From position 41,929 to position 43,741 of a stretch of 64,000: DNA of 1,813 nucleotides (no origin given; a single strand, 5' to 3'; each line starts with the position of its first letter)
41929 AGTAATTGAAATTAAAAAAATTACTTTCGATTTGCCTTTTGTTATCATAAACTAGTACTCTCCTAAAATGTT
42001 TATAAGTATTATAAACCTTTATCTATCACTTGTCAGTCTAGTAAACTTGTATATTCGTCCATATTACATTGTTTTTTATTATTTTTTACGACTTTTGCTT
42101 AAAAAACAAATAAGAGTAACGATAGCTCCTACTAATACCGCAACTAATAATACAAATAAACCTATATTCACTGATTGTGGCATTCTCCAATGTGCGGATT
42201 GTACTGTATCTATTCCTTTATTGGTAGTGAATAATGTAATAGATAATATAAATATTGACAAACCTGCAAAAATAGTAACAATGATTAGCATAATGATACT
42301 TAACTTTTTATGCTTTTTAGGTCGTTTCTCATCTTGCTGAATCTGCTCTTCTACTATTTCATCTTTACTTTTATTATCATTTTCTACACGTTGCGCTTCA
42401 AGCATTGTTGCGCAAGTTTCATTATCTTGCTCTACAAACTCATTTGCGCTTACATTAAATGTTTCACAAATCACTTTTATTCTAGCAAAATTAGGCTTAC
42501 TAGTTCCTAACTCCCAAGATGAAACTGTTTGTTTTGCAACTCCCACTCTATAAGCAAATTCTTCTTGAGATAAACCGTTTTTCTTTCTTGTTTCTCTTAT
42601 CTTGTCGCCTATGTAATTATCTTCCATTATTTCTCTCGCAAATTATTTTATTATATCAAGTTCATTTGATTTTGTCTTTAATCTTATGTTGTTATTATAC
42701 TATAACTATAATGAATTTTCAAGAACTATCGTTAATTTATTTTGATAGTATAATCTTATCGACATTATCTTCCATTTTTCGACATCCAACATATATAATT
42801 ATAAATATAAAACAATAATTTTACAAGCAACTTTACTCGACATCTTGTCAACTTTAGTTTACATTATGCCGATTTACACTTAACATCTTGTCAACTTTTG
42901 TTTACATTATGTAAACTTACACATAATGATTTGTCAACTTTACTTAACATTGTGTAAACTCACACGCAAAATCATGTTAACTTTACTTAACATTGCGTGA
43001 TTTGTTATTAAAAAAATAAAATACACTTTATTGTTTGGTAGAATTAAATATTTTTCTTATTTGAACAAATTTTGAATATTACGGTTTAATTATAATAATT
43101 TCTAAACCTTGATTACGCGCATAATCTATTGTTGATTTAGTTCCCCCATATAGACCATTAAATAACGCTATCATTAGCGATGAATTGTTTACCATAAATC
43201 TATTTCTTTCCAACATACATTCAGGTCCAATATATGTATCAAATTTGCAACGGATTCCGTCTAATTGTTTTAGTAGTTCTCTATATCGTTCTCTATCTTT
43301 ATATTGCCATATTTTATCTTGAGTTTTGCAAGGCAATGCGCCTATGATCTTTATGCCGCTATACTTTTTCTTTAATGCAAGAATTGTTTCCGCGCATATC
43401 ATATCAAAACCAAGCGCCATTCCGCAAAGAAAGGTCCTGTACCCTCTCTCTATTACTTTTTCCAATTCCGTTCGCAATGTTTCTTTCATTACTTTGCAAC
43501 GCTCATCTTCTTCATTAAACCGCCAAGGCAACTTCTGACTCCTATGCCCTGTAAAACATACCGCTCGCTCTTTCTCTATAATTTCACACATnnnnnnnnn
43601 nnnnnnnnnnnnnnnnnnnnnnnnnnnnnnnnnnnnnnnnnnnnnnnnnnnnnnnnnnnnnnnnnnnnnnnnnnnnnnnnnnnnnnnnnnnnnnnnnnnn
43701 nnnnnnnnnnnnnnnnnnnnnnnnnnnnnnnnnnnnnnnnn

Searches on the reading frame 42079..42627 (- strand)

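Call 10: search_protein_families(library=pfam, proteins=[window:42079-42627:-], max_evalue=0.01)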
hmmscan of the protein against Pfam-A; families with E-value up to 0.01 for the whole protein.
window:42079-42627:- (182 aa): 8 families
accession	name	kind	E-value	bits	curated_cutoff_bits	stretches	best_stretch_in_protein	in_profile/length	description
PF01381.28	HTH_3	-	1.6e-14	54.1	23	1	10-64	1-55/55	Helix-turn-helix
PF12844.13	HTH_19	-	8.8e-12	45.2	30.2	1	7-67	1-61/64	Helix-turn-helix domain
PF13560.12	HTH_31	-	3.5e-08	34.1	27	1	7-63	3-60/64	Helix-turn-helix domain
PF13443.12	HTH_26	-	1.1e-05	26.1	22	1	9-65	1-58/63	Cro/C1-type HTH DNA-binding domain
PF06687.17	SUR7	-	0.0013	18.8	29.6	1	82-176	81-158/201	SUR7/PalI family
PF15731.11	MqsA_antitoxin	-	0.0021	18.6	30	1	7-53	71-117/131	Antitoxin component of bacterial toxin-antitoxin system, MqsA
PF22495.2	HTH_92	-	0.0042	16.8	27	1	11-45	1-35/45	RsaL-like HTH domain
PF07168.17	Ureide_permease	-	0.0061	15.8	27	1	67-176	150-259/359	Ureide permease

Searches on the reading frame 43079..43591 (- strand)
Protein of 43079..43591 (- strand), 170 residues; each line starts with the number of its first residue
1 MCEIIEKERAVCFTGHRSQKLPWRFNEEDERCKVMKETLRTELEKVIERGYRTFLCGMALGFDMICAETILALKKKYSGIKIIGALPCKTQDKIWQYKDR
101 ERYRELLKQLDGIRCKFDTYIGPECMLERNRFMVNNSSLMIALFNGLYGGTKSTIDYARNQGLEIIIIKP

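Call 10: search_protein_families(library=pfam, proteins=[window:43079-43591:-], max_evalue=0.01)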
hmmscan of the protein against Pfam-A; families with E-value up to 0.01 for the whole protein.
window:43079-43591:- (170 aa): 2 families
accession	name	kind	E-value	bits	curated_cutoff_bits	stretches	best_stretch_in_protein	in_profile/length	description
PF06908.16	YpsA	-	3.3e-28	99.2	27.7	1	11-150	1-140/168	YspA SLOG family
PF02481.21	DNA_processg_A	-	8.8e-05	22.2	29.6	1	37-168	61-187/212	DNA recombination-mediator protein A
